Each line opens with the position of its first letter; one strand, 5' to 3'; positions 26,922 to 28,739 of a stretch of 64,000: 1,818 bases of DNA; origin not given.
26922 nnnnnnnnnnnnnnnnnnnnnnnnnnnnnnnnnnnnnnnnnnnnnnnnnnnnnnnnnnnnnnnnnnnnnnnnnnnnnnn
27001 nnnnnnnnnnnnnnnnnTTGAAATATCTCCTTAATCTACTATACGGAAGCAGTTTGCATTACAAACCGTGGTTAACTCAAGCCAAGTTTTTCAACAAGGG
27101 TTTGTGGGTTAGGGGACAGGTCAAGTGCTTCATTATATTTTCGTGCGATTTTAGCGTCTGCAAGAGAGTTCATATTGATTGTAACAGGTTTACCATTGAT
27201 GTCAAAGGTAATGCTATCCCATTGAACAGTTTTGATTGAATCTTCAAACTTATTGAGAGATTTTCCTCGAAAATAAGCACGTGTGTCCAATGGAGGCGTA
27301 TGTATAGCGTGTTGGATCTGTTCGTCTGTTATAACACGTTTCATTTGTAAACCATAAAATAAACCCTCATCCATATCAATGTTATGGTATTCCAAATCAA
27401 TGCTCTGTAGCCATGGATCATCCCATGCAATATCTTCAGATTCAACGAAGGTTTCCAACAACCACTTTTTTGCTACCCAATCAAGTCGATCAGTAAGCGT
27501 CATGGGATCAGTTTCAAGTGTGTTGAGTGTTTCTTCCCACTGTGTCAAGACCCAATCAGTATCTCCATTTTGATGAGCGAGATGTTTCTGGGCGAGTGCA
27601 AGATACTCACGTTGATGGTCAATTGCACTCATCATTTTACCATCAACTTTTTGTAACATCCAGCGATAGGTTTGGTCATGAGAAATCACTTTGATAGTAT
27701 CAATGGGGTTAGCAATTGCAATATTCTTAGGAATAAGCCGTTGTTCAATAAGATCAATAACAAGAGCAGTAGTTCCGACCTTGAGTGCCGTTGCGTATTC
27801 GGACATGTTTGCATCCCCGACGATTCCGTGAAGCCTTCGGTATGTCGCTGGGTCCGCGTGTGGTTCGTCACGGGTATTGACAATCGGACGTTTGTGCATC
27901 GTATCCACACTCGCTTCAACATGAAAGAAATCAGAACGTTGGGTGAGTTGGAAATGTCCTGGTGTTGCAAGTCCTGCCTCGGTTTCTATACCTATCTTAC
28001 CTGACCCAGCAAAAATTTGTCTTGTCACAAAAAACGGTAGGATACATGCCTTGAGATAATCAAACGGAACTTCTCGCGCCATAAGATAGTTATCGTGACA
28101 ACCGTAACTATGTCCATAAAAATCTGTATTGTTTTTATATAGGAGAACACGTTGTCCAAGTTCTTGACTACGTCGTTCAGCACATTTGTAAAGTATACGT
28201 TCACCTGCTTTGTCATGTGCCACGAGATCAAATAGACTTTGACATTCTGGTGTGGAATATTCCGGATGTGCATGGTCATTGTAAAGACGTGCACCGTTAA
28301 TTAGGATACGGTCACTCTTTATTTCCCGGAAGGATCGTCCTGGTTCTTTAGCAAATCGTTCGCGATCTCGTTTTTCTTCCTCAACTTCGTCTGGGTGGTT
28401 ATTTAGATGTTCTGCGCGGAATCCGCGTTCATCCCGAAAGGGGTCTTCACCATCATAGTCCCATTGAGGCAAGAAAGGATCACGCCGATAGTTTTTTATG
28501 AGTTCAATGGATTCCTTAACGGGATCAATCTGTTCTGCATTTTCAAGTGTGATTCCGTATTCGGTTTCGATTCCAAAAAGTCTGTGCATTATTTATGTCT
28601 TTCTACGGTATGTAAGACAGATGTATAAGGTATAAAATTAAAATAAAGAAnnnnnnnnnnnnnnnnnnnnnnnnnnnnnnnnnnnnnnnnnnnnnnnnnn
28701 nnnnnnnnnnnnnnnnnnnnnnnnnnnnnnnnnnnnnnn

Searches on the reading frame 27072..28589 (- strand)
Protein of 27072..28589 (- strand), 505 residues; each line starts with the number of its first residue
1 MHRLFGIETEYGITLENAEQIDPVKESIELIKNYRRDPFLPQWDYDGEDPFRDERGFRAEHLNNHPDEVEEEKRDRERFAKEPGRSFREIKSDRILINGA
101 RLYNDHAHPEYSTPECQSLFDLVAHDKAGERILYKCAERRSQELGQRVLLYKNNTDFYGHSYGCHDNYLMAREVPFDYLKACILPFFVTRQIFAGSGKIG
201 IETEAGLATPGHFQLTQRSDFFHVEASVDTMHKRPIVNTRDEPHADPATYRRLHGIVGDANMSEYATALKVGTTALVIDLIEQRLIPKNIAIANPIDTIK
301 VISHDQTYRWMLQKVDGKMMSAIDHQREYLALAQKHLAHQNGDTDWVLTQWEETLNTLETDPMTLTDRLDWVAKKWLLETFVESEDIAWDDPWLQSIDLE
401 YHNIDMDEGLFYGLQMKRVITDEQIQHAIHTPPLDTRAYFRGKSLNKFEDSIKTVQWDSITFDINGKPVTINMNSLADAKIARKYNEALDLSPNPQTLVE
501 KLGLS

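Call 101: search_protein_families(library=pfam, proteins=[window:27072-28589:-], max_evalue=0.00001)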
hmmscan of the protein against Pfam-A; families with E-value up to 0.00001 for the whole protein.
window:27072-28589:- (505 aa): 1 family
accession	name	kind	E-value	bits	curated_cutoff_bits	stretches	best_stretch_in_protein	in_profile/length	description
PF03136.20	Pup_ligase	-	2.5e-164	547.9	25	1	3-460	1-440/441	Pup-ligase protein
